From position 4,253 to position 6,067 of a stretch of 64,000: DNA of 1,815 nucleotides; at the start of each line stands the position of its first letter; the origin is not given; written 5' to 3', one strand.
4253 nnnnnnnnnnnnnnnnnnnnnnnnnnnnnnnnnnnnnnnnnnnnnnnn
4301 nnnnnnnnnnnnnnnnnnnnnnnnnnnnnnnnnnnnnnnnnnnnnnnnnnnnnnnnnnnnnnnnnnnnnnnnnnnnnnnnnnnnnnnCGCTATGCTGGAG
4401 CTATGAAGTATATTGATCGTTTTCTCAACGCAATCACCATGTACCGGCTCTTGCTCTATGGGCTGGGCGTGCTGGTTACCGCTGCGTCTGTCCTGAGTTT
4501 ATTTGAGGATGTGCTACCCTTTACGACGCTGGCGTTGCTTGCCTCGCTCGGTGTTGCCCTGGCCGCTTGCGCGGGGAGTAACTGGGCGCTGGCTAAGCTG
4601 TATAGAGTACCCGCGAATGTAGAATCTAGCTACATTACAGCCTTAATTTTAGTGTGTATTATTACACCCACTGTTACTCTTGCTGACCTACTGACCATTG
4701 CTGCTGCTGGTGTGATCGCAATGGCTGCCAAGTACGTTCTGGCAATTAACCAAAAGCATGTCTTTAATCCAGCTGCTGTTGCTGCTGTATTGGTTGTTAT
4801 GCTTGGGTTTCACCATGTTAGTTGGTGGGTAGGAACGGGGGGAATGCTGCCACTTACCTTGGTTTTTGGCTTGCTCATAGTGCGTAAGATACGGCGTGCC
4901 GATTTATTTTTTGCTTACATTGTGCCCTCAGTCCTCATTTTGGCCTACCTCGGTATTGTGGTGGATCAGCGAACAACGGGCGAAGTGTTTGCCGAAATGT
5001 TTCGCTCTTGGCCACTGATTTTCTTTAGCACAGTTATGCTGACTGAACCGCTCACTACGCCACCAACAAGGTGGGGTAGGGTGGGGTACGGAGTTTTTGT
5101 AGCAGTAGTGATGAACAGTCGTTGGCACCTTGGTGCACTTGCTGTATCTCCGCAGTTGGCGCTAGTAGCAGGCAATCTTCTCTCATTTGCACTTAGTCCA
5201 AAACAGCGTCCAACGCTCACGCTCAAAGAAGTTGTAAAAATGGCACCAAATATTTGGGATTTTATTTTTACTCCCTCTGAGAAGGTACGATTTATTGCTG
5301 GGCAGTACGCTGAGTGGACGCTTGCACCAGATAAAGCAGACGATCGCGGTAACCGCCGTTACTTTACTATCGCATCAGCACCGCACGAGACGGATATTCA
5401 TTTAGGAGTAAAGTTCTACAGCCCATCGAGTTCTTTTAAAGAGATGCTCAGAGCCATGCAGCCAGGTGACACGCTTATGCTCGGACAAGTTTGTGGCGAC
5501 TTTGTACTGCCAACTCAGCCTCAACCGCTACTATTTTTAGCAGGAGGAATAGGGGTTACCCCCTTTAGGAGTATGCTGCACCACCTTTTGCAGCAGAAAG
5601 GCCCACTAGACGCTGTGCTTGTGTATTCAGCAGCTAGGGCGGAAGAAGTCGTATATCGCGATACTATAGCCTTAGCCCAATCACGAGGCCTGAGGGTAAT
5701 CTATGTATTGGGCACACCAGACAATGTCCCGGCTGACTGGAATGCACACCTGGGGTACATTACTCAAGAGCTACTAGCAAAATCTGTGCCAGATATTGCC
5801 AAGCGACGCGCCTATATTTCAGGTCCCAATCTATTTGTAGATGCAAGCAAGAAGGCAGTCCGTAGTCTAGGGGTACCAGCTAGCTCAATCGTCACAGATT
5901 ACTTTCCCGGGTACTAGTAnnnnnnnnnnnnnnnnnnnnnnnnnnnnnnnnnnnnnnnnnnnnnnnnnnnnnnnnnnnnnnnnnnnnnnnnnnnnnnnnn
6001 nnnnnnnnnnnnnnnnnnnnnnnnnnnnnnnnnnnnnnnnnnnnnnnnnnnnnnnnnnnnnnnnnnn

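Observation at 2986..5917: Minimal flavinylation-based trans-membrane electron-transfer module: FMN_bind protein + ApbE + RnfD/NqrB-like::FNR fusion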

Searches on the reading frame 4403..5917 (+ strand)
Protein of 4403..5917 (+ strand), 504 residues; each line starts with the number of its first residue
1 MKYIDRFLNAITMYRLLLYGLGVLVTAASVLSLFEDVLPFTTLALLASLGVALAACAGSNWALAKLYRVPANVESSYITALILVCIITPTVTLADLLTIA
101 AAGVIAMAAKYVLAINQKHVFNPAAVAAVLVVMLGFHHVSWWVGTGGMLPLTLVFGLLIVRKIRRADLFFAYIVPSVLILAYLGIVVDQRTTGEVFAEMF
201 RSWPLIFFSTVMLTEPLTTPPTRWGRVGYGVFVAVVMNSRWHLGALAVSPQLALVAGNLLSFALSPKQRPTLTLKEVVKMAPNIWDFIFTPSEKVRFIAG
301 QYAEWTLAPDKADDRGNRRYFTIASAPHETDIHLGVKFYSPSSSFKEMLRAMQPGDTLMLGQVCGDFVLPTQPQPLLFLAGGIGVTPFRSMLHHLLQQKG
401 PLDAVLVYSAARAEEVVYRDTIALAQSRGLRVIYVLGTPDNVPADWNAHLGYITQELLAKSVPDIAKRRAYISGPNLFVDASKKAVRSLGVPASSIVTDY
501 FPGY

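Call 3: search_protein_families(library=pfam, proteins=[window:4403-5917:+], max_evalue=0.1)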
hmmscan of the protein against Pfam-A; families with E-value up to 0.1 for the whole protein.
window:4403-5917:+ (504 aa): 3 families
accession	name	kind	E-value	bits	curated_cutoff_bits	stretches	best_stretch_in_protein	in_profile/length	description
PF00175.26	NAD_binding_1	-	9.4e-13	49.2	22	1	378-483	1-108/109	Oxidoreductase NAD-binding domain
PF03116.20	NQR2_RnfD_RnfE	-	0.00014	21.8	27.7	1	148-259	175-281/296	NQR2, RnfD, RnfE family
PF08030.17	NAD_binding_6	-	0.017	15.7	22.2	1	376-399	4-27/156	Ferric reductase NAD binding domain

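Call 4: search_protein_families(library=ncbifam, proteins=[window:4403-5917:+], max_evalue=0.1)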
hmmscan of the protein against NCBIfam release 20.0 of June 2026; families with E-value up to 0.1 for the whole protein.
window:4403-5917:+ (504 aa): 19 families
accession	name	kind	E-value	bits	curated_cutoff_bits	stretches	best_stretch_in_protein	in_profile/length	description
NF009805.0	PRK13289.1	equivalog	2.4e-23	82.7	432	1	275-501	160-392/399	NO-inducible flavohemoprotein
NF007964.0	PRK10684.1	equivalog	1.7e-21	76.6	383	1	273-501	13-237/333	NADH oxidoreductase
NF040810.1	BenC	equivalog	2.1e-20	73.2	430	1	273-500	108-329/333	benzoate 1,2-dioxygenase electron transfer component BenC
NF005963.0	PRK08051.1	equivalog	2.8e-18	66.1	230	1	274-499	8-228/233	NAD(P)H-flavin reductase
NF058606.1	GlBtMonoRdsGbcB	equivalog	9.4e-16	57.6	500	1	276-491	20-237/362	glycine betaine monooxygenase reductase subunit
NF045803.1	MethMoxFADbindMmoC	equivalog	3.3e-15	55.7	500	1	292-501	135-340/343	aromatic/alkene monooxygenase hydroxylase FAD-binding subunit MmoC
NF008822.0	PRK11872.1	equivalog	5.3e-13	48.7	402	1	292-489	132-323/341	anthranilate 1,2-dioxygenase electron transfer component AntC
TIGR02160.1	PA_CoA_Oxy5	hypoth_equivalog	1.6e-12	46.9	420.8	1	293-501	29-241/352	1,2-phenylacetyl-CoA epoxidase subunit PaaE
TIGR01941.1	nqrF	equivalog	8e-12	44.8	295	1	322-501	210-403/405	NADH:ubiquinone reductase (Na(+)-transporting) subunit F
NF052252.1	flav_redu_LuxG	exception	1.2e-11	44.2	340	1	274-485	5-212/232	flavin mononucleotide reductase LuxG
NF004317.0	PRK05713.1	equivalog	1.2e-07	31.3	338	1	277-426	99-246/312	iron-sulfur-binding ferredoxin reductase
NF006220.0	PRK08345.1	subfamily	2e-06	27.2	395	1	347-478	85-228/294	cytochrome-c3 hydrogenase subunit gamma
NF008178.0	PRK10926.1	equivalog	2.2e-06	27.1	390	1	296-419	30-152/248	ferredoxin--NADP(+) reductase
TIGR02911.1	sulfite_red_B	equivalog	2.4e-05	23.6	288.6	1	353-497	77-220/261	anaerobic sulfite reductase subunit AsrB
NF000796.0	PRK00054.1-1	equivalog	0.0011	18.2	224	1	272-423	6-138/254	dihydroorotate dehydrogenase electron transfer subunit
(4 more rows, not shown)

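Call 12: find_homologous_proteins(query=window:4403-5917:+, max_evalue=0.00001)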
Query window:4403-5917:+ (504 aa): 7342 proteins with E <= 0.00001 among 8000 candidates; the best 120 are listed.
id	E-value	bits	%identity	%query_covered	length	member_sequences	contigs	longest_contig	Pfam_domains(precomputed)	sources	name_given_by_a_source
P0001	0.0e+0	1110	100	100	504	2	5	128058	PF00175.27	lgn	-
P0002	2.0e-174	599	55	99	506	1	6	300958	PF00175.27,PF03116.21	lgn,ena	-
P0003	2.3e-173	596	54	99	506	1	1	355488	PF00175.27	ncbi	-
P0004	1.0e-168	581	55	99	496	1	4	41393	PF00175.27,PF03116.21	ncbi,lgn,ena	-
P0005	7.9e-162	558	52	100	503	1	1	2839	PF00175.27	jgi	-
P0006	4.4e-156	539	52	100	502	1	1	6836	PF00175.27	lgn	-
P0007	3.4e-152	526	51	97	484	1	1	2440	PF00175.27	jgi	jgi:ferredoxin-NADP reductase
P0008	1.2e-151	524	49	99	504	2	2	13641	PF00175.27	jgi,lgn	jgi:ferredoxin-NADP reductase/Na+-translocating ferredoxin:NAD+ oxidoreductase RnfD subunit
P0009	1.4e-150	521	50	98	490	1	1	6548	PF00175.27,PF03116.21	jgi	jgi:ferredoxin-NADP reductase/Na+-translocating ferredoxin:NAD+ oxidoreductase RnfD subunit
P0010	5.8e-150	519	49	100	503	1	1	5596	PF00175.27,PF03116.21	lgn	-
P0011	2.2e-148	514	48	99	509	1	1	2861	PF00175.27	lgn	-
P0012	2.1e-143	497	46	100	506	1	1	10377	PF00175.27,PF03116.21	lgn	-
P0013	6.8e-143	495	47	100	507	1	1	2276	PF00175.27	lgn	-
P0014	7.6e-143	495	48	100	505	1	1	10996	PF00175.27,PF03116.21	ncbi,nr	ncbi:MAG: oxidoreductase [bacterium]|nr:oxidoreductase [bacterium]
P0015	1.3e-142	495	46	100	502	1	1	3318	PF00175.27,PF03116.21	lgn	-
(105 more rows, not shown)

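Call 14: find_encoding_contigs(protein=P0001, flank=6000, max_places=3)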
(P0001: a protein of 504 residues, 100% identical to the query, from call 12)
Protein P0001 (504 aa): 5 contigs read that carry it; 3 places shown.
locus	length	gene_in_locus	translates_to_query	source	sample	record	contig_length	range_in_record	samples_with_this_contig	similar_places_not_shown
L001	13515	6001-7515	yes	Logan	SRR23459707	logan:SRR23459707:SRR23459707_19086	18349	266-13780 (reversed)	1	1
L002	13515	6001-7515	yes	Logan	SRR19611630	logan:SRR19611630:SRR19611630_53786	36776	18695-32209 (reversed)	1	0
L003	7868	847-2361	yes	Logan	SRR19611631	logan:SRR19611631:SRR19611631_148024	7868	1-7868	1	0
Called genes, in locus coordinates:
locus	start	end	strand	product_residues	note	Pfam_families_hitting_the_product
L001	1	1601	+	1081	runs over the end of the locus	PF00873:ACR_tran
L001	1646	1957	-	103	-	PF01638:HxlR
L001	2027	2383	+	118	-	PF20409:SnoaL_5, PF12680:SnoaL_2 (weak)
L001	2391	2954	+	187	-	PF03358:FMN_red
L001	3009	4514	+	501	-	PF02652:Lactate_perm, PF03553:Na_H_antiporter (weak), PF02652:Lactate_perm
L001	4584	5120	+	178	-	-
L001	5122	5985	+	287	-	PF02424:ApbE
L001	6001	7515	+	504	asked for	PF00175:NAD_binding_1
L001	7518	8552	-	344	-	PF13354:Beta-lactamase2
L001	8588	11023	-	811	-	PF00690:Cation_ATPase_N, PF00122:E1-E2_ATPase, PF00702:Hydrolase, PF13246:Cation_ATPase, PF00689:Cation_ATPase_C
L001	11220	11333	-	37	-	-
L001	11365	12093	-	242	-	PF02683:DsbD_TM, PF13386:DsbD_2 (weak)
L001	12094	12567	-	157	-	PF00085:Thioredoxin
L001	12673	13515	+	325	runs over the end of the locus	-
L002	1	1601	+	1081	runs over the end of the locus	PF00873:ACR_tran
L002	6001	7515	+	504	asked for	PF00175:NAD_binding_1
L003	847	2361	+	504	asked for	PF00175:NAD_binding_1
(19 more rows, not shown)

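Call 15: find_encoding_contigs(protein=P0002, flank=6000, max_places=2)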
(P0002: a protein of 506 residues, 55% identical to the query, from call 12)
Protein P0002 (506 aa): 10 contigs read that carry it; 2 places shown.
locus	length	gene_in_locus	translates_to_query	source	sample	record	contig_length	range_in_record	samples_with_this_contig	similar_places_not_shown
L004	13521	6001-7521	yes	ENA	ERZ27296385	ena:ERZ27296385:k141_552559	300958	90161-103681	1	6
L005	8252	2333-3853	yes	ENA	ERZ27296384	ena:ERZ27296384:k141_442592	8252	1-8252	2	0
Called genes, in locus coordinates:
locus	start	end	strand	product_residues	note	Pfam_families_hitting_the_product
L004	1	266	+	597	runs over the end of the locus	PF00664:ABC_membrane, PF00005:ABC_tran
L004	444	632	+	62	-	-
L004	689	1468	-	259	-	-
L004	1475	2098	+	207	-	-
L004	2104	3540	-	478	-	PF13620:CarboxypepD_reg, PF09992:NAGPA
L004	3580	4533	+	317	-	PF00149:Metallophos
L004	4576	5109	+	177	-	-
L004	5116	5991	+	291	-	PF02424:ApbE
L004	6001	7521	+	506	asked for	PF03116:NQR2_RnfD_RnfE (faint), PF00175:NAD_binding_1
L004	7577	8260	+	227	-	PF00005:ABC_tran, PF13304:AAA_21 (faint)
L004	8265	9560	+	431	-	PF12704:MacB_PCD, PF02687:FtsX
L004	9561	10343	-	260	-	-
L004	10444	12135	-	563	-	PF05426:Alginate_lyase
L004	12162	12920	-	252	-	-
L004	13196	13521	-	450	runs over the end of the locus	-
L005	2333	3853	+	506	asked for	PF03116:NQR2_RnfD_RnfE (faint), PF00175:NAD_binding_1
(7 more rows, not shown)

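Call 16: find_encoding_contigs(protein=P0003, flank=6000, max_places=2)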
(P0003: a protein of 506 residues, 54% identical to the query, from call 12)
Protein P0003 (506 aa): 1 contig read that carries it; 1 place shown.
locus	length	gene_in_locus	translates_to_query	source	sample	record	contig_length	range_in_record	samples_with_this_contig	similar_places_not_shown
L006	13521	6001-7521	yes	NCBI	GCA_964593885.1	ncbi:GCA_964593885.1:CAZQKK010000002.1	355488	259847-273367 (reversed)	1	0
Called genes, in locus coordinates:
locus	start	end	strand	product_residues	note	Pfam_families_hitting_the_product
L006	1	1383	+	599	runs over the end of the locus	PF00664:ABC_membrane, PF00005:ABC_tran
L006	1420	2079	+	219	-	-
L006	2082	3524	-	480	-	PF13620:CarboxypepD_reg, PF09992:NAGPA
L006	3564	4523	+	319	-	PF00149:Metallophos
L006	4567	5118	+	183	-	-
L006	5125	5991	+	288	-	PF02424:ApbE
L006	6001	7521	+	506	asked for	PF00175:NAD_binding_1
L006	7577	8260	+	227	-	PF00005:ABC_tran, PF13304:AAA_21 (faint)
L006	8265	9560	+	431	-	PF12704:MacB_PCD, PF02687:FtsX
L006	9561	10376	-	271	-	-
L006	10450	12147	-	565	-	PF05426:Alginate_lyase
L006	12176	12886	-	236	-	PF12804:NTP_transf_3 (weak)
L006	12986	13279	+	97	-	PF18905:DUF5661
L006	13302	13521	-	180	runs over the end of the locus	PF01725:Ham1p_like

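Call 18: search_solved_structures(query=A1, max_evalue=0.01, show_alignments=0)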
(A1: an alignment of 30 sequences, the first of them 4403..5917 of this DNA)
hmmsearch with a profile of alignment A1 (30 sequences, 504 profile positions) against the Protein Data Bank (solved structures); distinct sequences matched with E-value up to 0.01: 141 (the best 60 are shown).
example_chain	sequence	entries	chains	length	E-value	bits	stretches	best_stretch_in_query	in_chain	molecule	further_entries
7qty_A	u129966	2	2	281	7.1e-21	77.7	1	318-503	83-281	Na(+)-translocating NADH-quinone reductase subunit F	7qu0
7qu3_A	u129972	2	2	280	1.3e-20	76.9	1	318-503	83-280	Na(+)-translocating NADH-quinone reductase subunit F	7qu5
4u9u_A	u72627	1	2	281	3.7e-19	72.1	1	318-503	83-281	Na(+)-translocating NADH-quinone reductase subunit F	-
8ad4_A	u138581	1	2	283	3.8e-19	72.1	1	318-503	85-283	Na(+)-translocating NADH-quinone reductase subunit F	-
4uaj_A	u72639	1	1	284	3.8e-19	72.1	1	318-503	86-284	Na(+)-translocating NADH-quinone reductase subunit F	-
7xk3_F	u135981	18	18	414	4.3e-19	71.9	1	318-503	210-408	Na(+)-translocating NADH-quinone reductase subunit F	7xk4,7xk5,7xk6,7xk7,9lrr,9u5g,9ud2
2eix_A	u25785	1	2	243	4.4e-19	71.8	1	267-492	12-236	NADH-cytochrome b5 reductase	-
8a1t_F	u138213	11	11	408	7.8e-19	71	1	318-503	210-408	Na(+)-translocating NADH-quinone reductase subunit F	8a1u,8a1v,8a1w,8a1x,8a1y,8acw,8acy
2r6h_A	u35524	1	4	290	1.5e-18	70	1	318-501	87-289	NADH:ubiquinone oxidoreductase, Na translocating, F subunit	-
8ad3_A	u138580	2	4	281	3.4e-18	68.9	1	318-499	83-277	Na(+)-translocating NADH-quinone reductase subunit F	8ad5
1cqx_A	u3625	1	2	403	1.2e-16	63.8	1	273-501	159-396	FLAVOHEMOPROTEIN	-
3ozu_A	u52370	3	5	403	1.3e-16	63.7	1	273-501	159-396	Flavohemoprotein | Flavohemoglobin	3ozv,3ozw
1qfj_A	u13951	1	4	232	2.1e-16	63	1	272-484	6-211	PROTEIN (FLAVIN REDUCTASE)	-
4eh1_A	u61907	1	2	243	7.7e-16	61.2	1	274-501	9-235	Flavohemoprotein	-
7rom_A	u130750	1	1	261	1.8e-15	59.9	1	329-494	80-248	NADH-cytochrome b5 reductase 1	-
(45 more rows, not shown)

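Call 19: find_related_loci(query=A1, collection=genome_contigs, flank=5000)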
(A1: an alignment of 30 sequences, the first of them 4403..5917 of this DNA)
Query A1 (504 aa) in genome_contigs; peptide patterns used: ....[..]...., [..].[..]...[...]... (x = any residue, [..] = any of these).
600 stretches matched a pattern (row limit reached: there are more); 596 encode a relative of the query (tblastn E <= 1e-3); the best 80 are kept; 80 distinct loci.
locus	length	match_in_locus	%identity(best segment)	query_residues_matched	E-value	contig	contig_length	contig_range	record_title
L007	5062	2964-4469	47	1-504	3e-149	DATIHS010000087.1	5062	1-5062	MAG TPA_asm: Patescibacteria group bacterium isolate SMAG_U15644 k141_309472, whole genome shotgun sequence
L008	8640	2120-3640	47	1-504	1e-144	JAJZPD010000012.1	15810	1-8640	MAG: bacterium isolate SKS1.bin112 NODE_6630_length_15810_cov_2.305618, whole genome shotgun sequence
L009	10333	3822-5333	45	1-504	2e-139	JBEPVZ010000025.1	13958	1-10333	MAG: Candidatus Daviesbacteria bacterium isolate 22E.vamb.044 NODE_3802_length_13958_cov_6.964900, whole genome shotgun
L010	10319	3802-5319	45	1-504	4e-139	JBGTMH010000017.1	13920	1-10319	MAG: Patescibacteria group bacterium isolate JTS-RE358 k141_5265058, whole genome shotgun sequence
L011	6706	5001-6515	43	1-504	3e-135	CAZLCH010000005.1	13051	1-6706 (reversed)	MAG TPA_asm: uncultured Gammaproteobacteria bacterium isolate SRP173033_co3_113 genome assembly, contig: NODE_6316_lengt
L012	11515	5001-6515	44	1-504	7e-135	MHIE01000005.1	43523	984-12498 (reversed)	MAG: Candidatus Buchananbacteria bacterium RIFCSPHIGHO2_01_FULL_44_11 rifcsphigho2_01_scaffold_1273, whole genome shotgu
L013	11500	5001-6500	43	4-503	4e-134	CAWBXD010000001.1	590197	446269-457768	MAG: uncultured Chloroflexia bacterium isolate MFD04580.bin.2.113 genome assembly, contig: contig_10160, whole genome sh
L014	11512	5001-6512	44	1-504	4e-134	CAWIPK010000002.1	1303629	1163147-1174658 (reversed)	MAG: uncultured Chloroflexia bacterium isolate MFD01721.bin.1.56 genome assembly, contig: contig_13134, whole genome sho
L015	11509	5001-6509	44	1-503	9e-134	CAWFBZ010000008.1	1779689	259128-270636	MAG: uncultured Chloroflexia bacterium isolate MFD02416.bin.2.106 genome assembly, contig: contig_15582, whole genome sh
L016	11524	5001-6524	44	1-504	2e-133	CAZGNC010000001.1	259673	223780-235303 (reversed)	MAG TPA_asm: uncultured Candidatus Saccharibacteria bacterium isolate SRP292972_co1_17 genome assembly, contig: NODE_62_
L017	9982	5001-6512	42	1-504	3e-133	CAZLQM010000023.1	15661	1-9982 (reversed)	MAG TPA_asm: uncultured Gammaproteobacteria bacterium isolate SRP107338_co1_111 genome assembly, contig: NODE_3950_lengt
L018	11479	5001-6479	43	5-504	2e-132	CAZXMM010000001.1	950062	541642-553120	MAG TPA_asm: uncultured Gammaproteobacteria bacterium isolate SRP173033_co1_283 genome assembly, contig: NODE_1_length_9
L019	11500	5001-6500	44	4-503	1e-131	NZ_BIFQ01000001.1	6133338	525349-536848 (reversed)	Dictyobacter aurantiacus strain S27 sequence1, whole genome shotgun sequence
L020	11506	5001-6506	41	4-504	1e-131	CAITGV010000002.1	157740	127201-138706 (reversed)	uncultured bacterium isolate Umea1p3_bin-723 genome assembly, contig: bin-723:2/5, whole genome shotgun sequence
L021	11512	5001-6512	43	1-504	1e-131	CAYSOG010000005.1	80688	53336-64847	MAG TPA_asm: uncultured Gammaproteobacteria bacterium isolate SRP200132_co1_489 genome assembly, contig: NODE_378_length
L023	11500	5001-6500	42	4-503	2e-131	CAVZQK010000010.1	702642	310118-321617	MAG: uncultured Chloroflexia bacterium isolate MFD09603.bin.2.180 genome assembly, contig: contig_2299, whole genome sho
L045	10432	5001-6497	44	1-504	2e-127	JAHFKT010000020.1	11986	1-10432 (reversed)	MAG: Candidatus Yanofskybacteria bacterium isolate nzgw416 NODE_3740_length_11987_cov_3.668043, whole genome shotgun seq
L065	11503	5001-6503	43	1-504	1e-123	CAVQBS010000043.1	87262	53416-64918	MAG: uncultured Alphaproteobacteria bacterium isolate MFD02923.bin.2.89 genome assembly, contig: contig_6737, whole geno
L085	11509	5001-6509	41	1-504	1e-121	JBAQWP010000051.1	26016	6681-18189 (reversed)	MAG: Minisyncoccia bacterium isolate MFD03290_ilm_asm_bin18 k127_297971, whole genome shotgun sequence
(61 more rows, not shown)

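Call 36: predict_structure(alignment_id=A1)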
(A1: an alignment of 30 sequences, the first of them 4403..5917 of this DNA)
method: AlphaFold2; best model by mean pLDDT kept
length: 504 residues; sequences in the alignment: 30
mean_pLDDT: 90.0   pTM: 0.83
mean pLDDT of the five models: 90.0, 87.9, 87.4, 86.7, 86.4
residues with pLDDT >= 90: 326; 70-90: 164; 50-70: 11; < 50: 3
segments of 3 or more residues with pLDDT < 50: 502-504
pLDDT, mean of each block of 10 residues (from residue 1): 82 90 97 91 97 97 88 91 94 95 94 78 90 85 89 93 90 93 92 82 79 83 90 92 80 91 84 96 94 93 84 73 94 91 86 94 89 94 87 90 94 92 95 95 92 95 97 92 97 94 50
secondary structure, 60 per line:
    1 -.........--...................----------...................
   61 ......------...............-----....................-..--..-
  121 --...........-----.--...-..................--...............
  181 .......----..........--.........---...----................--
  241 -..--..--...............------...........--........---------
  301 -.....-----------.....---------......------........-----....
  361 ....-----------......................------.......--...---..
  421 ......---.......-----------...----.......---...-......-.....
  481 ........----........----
elements in order: H2-10 H13-31 H42-66 H73-86 H93-112 H123-133 H146-163 H166-187 H192-201 H204-212 H223-238 H250-264 E271-281 E284-291 E302-306 E318-322 E332-337 H344-351 E357-364 E376-381 H382-397 E404-410 H419-426 E430-436 E448-450 H455-461 E469-474 H476-488 E496-500

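Call 42: fold_search(model_id=the predicted structure, library=pdb)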
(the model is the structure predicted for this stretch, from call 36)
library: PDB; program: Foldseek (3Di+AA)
matches with E <= 10: 979; with E <= 0.001: 266
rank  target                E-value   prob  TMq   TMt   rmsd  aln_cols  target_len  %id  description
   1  1gvh                  2.6e-15  1.00  0.44  0.56  12.5       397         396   14  The X-ray structure of ferric Escherichia coli flavohemoglobin reveals an unespected geometry of the distal heme pocket (released 2002-08-06)
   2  4eh1_B                3.5e-15  1.00  0.41  0.83   2.9       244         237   22  Crystal Structure of the Flavohem-like-FAD/NAD Binding Domain of Nitric Oxide Dioxygenase from Vibrio cholerae O1 biov (released 2012-04-25)
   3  8qta                  3.8e-15  1.00  0.40  0.50  16.8       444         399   16  Cryo-EM structure of Streptococcus pneumoniae NADPH oxidase F397A mutant in complex with NADPH (released 2024-07-24)
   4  6o0a                  4.7e-15  1.00  0.43  0.55  12.4       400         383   17  Crystal structure of flavohemoglobin from Malassezia yamatoensis with bound FAD and heme determined by iron SAD phasing (released 2019-03-06)
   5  4eh1_A                1.0e-14  1.00  0.41  0.85   2.6       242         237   21  Crystal Structure of the Flavohem-like-FAD/NAD Binding Domain of Nitric Oxide Dioxygenase from Vibrio cholerae O1 biov (released 2012-04-25)
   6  4g1v                  1.5e-14  1.00  0.42  0.52  11.8       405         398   16  X-ray structure of yeast flavohemoglobin (released 2012-11-14)
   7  5ogx                  2.0e-14  1.00  0.42  0.62   2.6       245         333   21  Crystal structure of Amycolatopsis cytochrome P450 reductase GcoB. (released 2018-07-04)
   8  4g1b_A                2.8e-14  1.00  0.42  0.52  12.7       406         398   16  X-ray structure of yeast flavohemoglobin in complex with econazole (released 2012-11-14)
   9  8qt6                  2.8e-14  1.00  0.40  0.49  17.4       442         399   16  Cryo-EM structure of Streptococcus pneumoniae NADPH oxidase (released 2024-07-24)
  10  7qty                  1.0e-13  1.00  0.42  0.73   4.8       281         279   21  X-ray structure of FAD domain of NqrF of Klebsiella pneumoniae (released 2022-02-09)
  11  7c3a_C                2.6e-13  1.00  0.41  0.60   3.3       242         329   17  Ferredoxin reductase in carbazole 1,9a-dioxygenase (released 2021-05-26)
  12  7qu3                  4.7e-13  1.00  0.41  0.72   4.9       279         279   19  X-ray structure of FAD domain of NqrF of Pseudomonas aeruginosa (released 2022-02-09)
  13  2r6h_D                4.7e-13  1.00  0.40  0.69   6.2       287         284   19  Crystal structure of the domain comprising the NAD binding and the FAD binding regions of the NADH:ubiquinone oxidored (released 2007-09-11)
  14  5tr9_A                4.7e-13  1.00  0.39  0.76   3.8       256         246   20  Crystal Structure of a ferredoxin NADP+ reductase from Neisseria gonorrhoeae with bound FAD (released 2016-11-09)
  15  7qu5                  5.5e-13  1.00  0.42  0.74   4.7       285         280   19  X-ray structure of FAD domain of NqrF of Pseudomonas aeruginosa (released 2022-02-09)
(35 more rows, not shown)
